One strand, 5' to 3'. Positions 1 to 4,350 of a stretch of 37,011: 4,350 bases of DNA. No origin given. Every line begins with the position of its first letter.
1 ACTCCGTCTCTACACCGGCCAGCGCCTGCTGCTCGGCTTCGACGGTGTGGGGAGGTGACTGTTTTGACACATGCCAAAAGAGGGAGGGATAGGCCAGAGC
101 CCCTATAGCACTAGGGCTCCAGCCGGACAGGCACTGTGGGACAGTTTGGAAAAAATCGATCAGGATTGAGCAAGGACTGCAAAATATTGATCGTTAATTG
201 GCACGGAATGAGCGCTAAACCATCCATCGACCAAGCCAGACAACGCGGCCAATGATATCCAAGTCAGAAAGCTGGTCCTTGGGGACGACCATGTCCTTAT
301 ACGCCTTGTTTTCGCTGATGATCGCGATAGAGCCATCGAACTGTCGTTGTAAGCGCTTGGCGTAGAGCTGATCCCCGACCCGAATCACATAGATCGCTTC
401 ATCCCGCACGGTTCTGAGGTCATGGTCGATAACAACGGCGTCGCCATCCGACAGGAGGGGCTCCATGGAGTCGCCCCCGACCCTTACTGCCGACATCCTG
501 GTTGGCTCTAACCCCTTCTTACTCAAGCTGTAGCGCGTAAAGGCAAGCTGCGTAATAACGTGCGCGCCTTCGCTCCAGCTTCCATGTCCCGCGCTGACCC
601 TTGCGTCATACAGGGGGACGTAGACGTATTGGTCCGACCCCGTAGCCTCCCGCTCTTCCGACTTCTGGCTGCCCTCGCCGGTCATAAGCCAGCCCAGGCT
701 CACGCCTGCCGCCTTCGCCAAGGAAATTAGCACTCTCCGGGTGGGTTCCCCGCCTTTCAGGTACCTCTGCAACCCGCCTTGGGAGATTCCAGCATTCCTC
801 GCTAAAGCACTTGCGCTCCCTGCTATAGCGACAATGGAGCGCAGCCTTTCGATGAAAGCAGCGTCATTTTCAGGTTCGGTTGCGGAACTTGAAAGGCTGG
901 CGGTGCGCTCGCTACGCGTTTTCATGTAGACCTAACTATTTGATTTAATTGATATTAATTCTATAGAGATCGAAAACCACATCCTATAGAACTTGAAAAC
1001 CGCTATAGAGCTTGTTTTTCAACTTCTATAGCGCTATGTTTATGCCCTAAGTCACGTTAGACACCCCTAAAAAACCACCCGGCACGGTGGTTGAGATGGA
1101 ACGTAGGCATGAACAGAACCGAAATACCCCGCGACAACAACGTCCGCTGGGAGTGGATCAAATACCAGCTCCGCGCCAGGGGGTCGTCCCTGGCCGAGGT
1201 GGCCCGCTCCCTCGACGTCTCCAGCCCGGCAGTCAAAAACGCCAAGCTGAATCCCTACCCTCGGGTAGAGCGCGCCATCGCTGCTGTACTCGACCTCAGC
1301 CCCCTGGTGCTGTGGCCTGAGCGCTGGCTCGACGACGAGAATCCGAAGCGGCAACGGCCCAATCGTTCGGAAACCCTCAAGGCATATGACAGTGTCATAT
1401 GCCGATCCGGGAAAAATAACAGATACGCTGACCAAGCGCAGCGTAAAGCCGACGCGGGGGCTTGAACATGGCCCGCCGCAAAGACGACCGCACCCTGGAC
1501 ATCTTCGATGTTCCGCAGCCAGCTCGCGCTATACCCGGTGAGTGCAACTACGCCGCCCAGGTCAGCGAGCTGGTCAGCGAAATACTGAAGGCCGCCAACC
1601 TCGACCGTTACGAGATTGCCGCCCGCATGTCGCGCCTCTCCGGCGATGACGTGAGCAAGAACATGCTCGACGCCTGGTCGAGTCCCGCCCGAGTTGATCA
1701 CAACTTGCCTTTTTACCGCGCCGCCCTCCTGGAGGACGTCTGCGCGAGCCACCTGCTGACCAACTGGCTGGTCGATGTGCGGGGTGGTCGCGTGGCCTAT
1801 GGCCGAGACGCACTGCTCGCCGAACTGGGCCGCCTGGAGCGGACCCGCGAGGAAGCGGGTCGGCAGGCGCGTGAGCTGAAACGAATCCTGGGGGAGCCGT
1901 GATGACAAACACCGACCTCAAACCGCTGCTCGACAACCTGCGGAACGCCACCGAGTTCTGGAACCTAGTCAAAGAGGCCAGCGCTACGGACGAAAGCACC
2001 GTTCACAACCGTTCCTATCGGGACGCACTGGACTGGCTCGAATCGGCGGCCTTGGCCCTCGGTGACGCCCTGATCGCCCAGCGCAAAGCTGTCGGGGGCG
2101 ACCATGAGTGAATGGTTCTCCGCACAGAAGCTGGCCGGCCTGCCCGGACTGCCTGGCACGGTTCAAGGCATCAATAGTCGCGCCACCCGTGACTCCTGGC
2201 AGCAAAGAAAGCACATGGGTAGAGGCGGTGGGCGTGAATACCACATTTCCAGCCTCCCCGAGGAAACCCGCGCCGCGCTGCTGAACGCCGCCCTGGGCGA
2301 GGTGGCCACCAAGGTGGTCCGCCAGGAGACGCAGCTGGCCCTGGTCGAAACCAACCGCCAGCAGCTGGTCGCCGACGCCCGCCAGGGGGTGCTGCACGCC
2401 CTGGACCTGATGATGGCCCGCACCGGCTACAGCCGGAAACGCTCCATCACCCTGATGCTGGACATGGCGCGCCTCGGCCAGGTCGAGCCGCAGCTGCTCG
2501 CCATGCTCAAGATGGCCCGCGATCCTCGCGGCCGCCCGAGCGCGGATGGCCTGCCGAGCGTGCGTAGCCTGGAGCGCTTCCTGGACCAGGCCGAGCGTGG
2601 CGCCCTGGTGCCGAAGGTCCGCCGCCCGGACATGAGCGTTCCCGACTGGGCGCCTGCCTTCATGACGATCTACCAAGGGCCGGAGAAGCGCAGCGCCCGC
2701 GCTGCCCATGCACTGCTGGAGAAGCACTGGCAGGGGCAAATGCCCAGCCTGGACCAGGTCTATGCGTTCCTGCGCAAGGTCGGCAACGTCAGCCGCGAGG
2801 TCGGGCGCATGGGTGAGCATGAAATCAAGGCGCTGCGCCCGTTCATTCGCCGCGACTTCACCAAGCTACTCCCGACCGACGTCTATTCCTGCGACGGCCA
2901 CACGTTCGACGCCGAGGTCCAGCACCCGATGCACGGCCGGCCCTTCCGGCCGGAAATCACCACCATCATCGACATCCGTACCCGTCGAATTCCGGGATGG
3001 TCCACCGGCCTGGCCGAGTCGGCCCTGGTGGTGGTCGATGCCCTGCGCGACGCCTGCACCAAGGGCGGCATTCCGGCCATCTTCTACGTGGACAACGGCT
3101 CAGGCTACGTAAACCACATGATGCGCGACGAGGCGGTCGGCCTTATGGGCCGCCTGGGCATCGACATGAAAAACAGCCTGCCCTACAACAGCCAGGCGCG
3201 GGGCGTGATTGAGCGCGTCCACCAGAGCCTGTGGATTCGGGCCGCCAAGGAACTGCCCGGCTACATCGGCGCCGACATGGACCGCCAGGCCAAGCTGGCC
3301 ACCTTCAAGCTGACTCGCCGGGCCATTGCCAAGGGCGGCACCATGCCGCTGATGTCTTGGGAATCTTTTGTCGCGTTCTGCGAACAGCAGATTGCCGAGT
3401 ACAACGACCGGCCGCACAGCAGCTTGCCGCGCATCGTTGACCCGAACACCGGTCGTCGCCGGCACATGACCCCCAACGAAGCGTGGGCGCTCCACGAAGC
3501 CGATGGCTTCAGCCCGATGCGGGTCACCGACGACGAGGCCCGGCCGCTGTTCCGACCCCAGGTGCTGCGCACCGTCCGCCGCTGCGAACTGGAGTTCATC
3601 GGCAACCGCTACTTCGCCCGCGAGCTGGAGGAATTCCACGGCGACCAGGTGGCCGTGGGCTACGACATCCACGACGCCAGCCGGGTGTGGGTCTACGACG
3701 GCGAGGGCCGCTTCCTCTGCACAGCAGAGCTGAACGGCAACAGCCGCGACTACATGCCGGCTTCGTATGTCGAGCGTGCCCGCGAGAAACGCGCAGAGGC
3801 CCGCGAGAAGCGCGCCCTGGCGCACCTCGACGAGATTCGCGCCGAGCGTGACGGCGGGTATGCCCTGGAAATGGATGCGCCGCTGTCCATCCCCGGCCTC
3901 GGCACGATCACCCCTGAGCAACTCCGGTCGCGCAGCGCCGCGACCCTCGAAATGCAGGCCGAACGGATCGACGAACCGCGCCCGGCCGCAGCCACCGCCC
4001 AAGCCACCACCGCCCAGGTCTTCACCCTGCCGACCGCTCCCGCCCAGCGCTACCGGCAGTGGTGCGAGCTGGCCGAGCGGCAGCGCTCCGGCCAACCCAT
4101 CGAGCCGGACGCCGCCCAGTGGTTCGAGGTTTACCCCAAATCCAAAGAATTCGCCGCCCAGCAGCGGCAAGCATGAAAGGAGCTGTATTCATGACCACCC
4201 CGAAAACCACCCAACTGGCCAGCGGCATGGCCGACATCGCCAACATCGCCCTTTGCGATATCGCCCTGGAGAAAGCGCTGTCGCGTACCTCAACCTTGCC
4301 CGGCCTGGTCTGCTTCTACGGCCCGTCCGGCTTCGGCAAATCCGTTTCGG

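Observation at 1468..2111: Two small early proteins (144 aa and 69 aa) between ner and transposase A: candidate host-takeover factors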

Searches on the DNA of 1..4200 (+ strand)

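Call 5: search_dna_similar(query=window:1-4200:+, collection=phages, mode=near, max_rows=30)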
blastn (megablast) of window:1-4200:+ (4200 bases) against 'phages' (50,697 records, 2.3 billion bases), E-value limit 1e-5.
Records with a match: 121; places in all: 125; records where one place covers at least 80% of the query: 21.
Best place of each record, by identity: 95-99% 48; 90-95% 71; 80-90% 1; 60-80% 1.
By first word of the organism name: Pseudomonas 117; Bacteriophage 2; Casadabanvirus 2.
By host as written in the record: Pseudomonas aeruginosa 34; - 34; Pseudomonas aeruginosa PA14 32; Pseudomonas aeruginosa Ps33 2; Pseudomonas aeruginosa clinical isolate 2; Pseudomonas aeruginosa YMC12/01/R24 2; Pseudomonas aeruginosa PAS429 2; Pseudomonas aeruignosa PA14 1; and 12 more.
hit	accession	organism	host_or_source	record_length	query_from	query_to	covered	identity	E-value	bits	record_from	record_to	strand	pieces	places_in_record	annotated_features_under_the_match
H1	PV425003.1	Pseudomonas phage vB_PaeM_GXNNB6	Pseudomonas aeruginosa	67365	46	4200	99%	98.0%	0e+0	7203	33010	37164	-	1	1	transposase | repressor | hypothetical protein (x2) | DNA-binding protein | DNA transposition protein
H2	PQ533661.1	Pseudomonas phage Paws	Pseudomonas aeruginosa PA14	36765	46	4200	99%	97.3%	0e+0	7053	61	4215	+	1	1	transposase | repressor | hypothetical protein (x2) | DNA-binding protein | DNA transposition protein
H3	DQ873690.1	Pseudomonas phage MP22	Pseudomonas aeruignosa PA14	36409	46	4200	99%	97.3%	0e+0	7047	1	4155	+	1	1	orf6: transposase A | orf1: c repressor | orf3: hypothetical protein | orf2: Ner-like protein | orf5: hypothetical protein | and 1 other names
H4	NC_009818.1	Pseudomonas phage MP22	Pseudomonas aeruginosa UCBPP-PA14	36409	46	4200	99%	97.3%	0e+0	7047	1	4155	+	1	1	orf6: transposase | orf1: transcriptional repressor | orf3: transcriptional regulator | orf2: transcriptional repressor | orf5: hypothetical protein | and 1 other names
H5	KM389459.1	Pseudomonas phage F_ET309sp/Pa1651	-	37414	46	4199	99%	97.2%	0e+0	7023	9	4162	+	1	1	record has no annotation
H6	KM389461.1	Pseudomonas phage F_TK432sp/Pa1651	-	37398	46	4199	99%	97.2%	0e+0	7023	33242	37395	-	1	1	record has no annotation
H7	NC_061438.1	Pseudomonas phage F_ET309sp/Pa1651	-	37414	46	4199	99%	97.2%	0e+0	7023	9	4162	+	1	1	transposase | transcriptional repressor (x2) | transcriptional regulator | hypothetical protein | DNA transposition protein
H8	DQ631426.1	Pseudomonas phage DMS3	-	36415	46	4200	99%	96.9%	0e+0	6957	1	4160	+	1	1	putative A transposase | putative c repressor | hypothetical protein (x2) | putative B protein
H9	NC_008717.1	Pseudomonas phage DMS3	Pseudomonas aeruginosa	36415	46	4200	99%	96.9%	0e+0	6957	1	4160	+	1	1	transposase | transcriptional repressor | transcriptional regulator | hypothetical protein | DNA transposition protein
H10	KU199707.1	Pseudomonas phage JBD16C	Pseudomonas aeruginosa PA14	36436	144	4200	97%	97.5%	0e+0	6927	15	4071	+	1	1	transposase A | c repressor | hypothetical protein (x2) | DNA-binding protein | DNA transposition protein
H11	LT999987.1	Pseudomonas phage vB_PaeS_PAO1_HW12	-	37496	46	4200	96%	97.4%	0e+0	6881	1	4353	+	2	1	record has no annotation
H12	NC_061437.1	Pseudomonas phage vB_PaeS_PAO1_HW12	-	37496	46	4200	96%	97.4%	0e+0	6881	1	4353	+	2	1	DNA-binding protein | helix-turn-helix transcriptional regulator | helix-turn-helix domain-containing protein (x2) | hypothetical protein (x2) | alpha/beta hydrolase | and 1 other names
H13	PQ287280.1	Pseudomonas phage Komp_PA14_H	Pseudomonas aeruginosa PA14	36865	45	4200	90%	93.1%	0e+0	5512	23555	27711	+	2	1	transposase | transcriptional repressor (x2) | transcriptional regulator | hypothetical protein (x3) | DNA transposition protein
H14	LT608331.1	Pseudomonas phage vB_PaeS_PcyII-40_PfII40a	-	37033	46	4200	90%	93.1%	0e+0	5510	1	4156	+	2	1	transposase | hypothetical protein (x3) | Ner | DNA transposition protein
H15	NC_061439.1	Pseudomonas phage vB_PaeS_PcyII-40_PfII40a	-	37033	46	4200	90%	93.1%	0e+0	5510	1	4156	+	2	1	transposase | transcriptional repressor (x2) | transcriptional regulator | hypothetical protein | DNA transposition protein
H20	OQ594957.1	Pseudomonas phage vB_Pae_LESphi4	Pseudomonas aeruginosa LESB58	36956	46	4200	83%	93.1%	0e+0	5100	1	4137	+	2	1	transposase A | CI-like repressor | transposable prophage-related regulatory protein CII | transcriptional repressor | quorum sensing anti-activator protein | and 1 other names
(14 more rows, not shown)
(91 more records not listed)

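Call 6: get_annotated_region(hit=H9, flank=500)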
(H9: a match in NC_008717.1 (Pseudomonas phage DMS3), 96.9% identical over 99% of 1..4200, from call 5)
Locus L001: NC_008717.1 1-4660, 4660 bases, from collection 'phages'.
description: Pseudomonas phage DMS3, complete genome.
organism: Pseudomonas phage DMS3 (NCBI taxid 2913973)
taxonomy: Viruses; Duplodnaviria; Heunggongvirae; Uroviricota; Caudoviricetes; Casadabanvirus; Casadabanvirus DMS3
host: Pseudomonas aeruginosa; source: -; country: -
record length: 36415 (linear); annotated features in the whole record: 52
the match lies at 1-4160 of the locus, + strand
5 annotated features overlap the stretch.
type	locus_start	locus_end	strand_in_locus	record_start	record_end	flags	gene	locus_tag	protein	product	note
CDS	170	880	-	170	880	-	-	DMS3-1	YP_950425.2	transcriptional repressor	DMS3-1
CDS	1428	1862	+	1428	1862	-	-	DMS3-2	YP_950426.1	transcriptional regulator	DMS3-2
CDS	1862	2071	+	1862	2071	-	-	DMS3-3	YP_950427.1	hypothetical protein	DMS3-3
CDS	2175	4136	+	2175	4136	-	-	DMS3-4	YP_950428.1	transposase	DMS3-4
CDS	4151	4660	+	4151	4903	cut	-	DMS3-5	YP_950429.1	DNA transposition protein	DMS3-5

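Call 7: get_annotated_region(hit=H20, flank=500)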
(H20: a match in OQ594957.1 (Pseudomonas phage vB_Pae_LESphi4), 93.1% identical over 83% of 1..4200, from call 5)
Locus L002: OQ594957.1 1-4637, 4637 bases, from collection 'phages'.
description: Pseudomonas phage vB_Pae_LESphi4, complete genome.
organism: Pseudomonas phage vB_Pae_LESphi4 (NCBI taxid 3038227)
taxonomy: Viruses; Duplodnaviria; Heunggongvirae; Uroviricota; Caudoviricetes; Casadabanvirus
host: Pseudomonas aeruginosa LESB58; source: CF lung; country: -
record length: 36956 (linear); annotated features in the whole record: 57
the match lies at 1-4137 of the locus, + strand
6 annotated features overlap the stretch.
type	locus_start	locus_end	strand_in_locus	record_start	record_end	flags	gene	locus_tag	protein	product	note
CDS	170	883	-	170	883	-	-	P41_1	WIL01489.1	CI-like repressor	-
CDS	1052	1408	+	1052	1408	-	-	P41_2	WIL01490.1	transcriptional repressor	-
CDS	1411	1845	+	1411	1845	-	-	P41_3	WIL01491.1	transposable prophage-related regulatory protein CII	-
CDS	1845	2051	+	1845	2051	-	-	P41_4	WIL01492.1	quorum sensing anti-activator protein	-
CDS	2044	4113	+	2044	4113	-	-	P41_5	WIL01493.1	transposase A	-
CDS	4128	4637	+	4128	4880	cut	-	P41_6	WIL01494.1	transposase B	-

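Call 8: get_annotated_region(hit=H3, flank=500)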
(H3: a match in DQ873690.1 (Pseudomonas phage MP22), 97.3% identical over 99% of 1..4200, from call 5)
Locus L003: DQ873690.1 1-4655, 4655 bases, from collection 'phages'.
description: Pseudomonas phage MP22, complete genome.
organism: Pseudomonas phage MP22 (NCBI taxid 2913978)
taxonomy: Viruses; Duplodnaviria; Heunggongvirae; Uroviricota; Caudoviricetes; Casadabanvirus; Casadabanvirus MP22
host: Pseudomonas aeruignosa PA14; source: -; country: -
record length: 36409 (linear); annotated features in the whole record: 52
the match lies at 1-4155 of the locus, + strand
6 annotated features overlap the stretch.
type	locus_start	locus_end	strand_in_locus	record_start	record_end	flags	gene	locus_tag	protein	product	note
CDS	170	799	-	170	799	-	orf1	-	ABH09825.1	c repressor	-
CDS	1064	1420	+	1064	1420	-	orf2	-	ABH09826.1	Ner-like protein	-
CDS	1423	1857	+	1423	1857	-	orf3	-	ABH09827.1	hypothetical protein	-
CDS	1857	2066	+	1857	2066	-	orf5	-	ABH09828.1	hypothetical protein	-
CDS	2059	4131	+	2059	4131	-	orf6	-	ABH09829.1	transposase A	-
CDS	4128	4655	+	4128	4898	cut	orf7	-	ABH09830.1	DNA transposition protein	-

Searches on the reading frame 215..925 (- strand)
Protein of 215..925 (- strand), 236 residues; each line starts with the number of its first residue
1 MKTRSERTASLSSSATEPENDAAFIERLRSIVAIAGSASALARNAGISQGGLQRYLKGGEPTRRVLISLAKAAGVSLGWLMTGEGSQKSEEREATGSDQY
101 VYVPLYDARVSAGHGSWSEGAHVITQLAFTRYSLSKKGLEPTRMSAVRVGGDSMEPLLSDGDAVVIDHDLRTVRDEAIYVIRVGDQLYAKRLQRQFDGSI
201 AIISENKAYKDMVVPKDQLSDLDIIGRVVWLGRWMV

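Call 3: search_protein_families(library=pfam, proteins=[window:215-925:-], max_evalue=1)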
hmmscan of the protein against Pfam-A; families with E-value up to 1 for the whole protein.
window:215-925:- (236 aa): 9 families
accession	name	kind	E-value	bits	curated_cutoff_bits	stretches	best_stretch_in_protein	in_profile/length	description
PF00717.28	Peptidase_S24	-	1.8e-23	82.9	23.3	1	104-229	1-116/116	Peptidase S24-like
PF01381.28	HTH_3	-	3.8e-07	30.5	23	1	38-80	12-55/55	Helix-turn-helix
PF07022.19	Phage_CI_repr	-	5.3e-05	23.9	22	1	24-86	2-63/65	Bacteriophage CI repressor helix-turn-helix domain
PF15943.11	YdaS_toxin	-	0.00073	19.7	30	1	29-65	2-40/65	Bacterial toxin YdaS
PF13560.12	HTH_31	-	0.00092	19.9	27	1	37-76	16-57/64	Helix-turn-helix domain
PF12844.13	HTH_19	-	0.0032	17.8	30.2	1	37-85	14-63/64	Helix-turn-helix domain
PF13443.12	HTH_26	-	0.019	15.6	22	1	37-78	12-55/63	Cro/C1-type HTH DNA-binding domain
PF24169.1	Fn3-I_PB4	-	0.18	12.7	27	1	204-231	5-32/88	Straight fiber protein PB4 first Fn3-like domain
PF23189.1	UPF0261_C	-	0.24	11.1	27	1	131-178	20-68/218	Uncharacterised protein family (UPF0261) C-terminal domain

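Call 4: search_protein_families(library=phrogs, proteins=[window:215-925:-], max_evalue=1)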
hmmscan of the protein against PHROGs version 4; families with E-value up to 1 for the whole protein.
window:215-925:- (236 aa): 22 families
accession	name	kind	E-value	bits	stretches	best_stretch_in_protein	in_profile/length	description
phrog_4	-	transcription regulation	2.7e-53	182.4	1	22-234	135-338/400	transcriptional repressor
phrog_6201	-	transcription regulation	1.8e-25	90.2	1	138-231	22-114/121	CI-like repressor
phrog_3037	-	transcription regulation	3.8e-11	44.2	1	19-94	13-88/189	transcriptional repressor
phrog_8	-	transcription regulation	3e-09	37.8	1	38-95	173-230/346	transcriptional regulator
phrog_2328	-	transcription regulation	3.2e-09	37.7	1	16-93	9-87/128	transcriptional repressor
phrog_811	-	DNA, RNA and nucleotide metabolism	1.2e-08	35.6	1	130-230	33-130/140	UmuD-like protein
phrog_3557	-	transcription regulation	5.2e-07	30.9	1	21-93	11-84/142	transcriptional regulator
phrog_4268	-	transcription regulation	5.2e-06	27.6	1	6-77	18-89/96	transcriptional repressor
phrog_9103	-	transcription regulation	0.00013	23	1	25-81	13-68/78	transcriptional repressor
phrog_13326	-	unknown function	0.002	19.2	1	40-87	12-60/151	-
phrog_35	-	transcription regulation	0.0026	18.9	1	28-73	78-124/181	transcriptional repressor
phrog_4583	-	transcription regulation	0.0059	17.6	1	37-84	25-73/81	transcriptional repressor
phrog_2439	-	transcription regulation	0.0064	16.4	1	37-88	22-73/367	transcriptional regulator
phrog_3949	-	transcription regulation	0.007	17.4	1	37-91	28-83/161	transcriptional repressor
phrog_9710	-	unknown function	0.009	17.1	1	39-94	31-89/95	-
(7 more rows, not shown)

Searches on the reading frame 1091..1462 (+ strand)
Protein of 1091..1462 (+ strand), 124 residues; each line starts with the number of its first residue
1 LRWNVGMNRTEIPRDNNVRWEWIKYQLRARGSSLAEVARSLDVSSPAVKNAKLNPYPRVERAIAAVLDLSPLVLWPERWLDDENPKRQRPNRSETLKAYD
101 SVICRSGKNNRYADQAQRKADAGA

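Call 3: search_protein_families(library=pfam, proteins=[window:1091-1462:+], max_evalue=1)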
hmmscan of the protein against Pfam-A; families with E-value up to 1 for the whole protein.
window:1091-1462:+ (124 aa): 4 families
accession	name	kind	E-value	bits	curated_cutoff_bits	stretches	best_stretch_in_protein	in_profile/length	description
PF13693.12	HTH_35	-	2.4e-16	59.9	25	1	23-89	7-73/75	Winged helix-turn-helix DNA-binding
PF09862.15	DUF2089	-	0.054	13.6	33.4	1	23-50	9-35/47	Domain of unknown function (DUF2089)-HTH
PF13936.12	HTH_38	-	0.059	13.6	27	1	26-44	15-33/44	Helix-turn-helix domain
PF08281.18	Sigma70_r4_2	-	0.061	13.4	25.7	1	31-51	26-46/54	Sigma-70, region 4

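Call 4: search_protein_families(library=phrogs, proteins=[window:1091-1462:+], max_evalue=1)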
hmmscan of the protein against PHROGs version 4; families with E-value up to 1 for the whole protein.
window:1091-1462:+ (124 aa): 2 families
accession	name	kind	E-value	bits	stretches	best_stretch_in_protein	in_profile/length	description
phrog_769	-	transcription regulation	4.7e-30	104.4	1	9-95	2-88/89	transcriptional repressor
phrog_35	-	transcription regulation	0.29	12.2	1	20-89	79-150/181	transcriptional repressor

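Call 19: search_protein_families(library=ncbifam, proteins=[window:1091-1462:+], max_evalue=1)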
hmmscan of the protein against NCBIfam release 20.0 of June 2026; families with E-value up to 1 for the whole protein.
window:1091-1462:+ (124 aa): 1 family
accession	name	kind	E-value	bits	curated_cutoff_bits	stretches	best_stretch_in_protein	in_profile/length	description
NF007670.0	PRK10344.1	equivalog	2.3e-09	37.2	150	1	25-83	15-73/92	DNA-binding transcriptional regulator SfsB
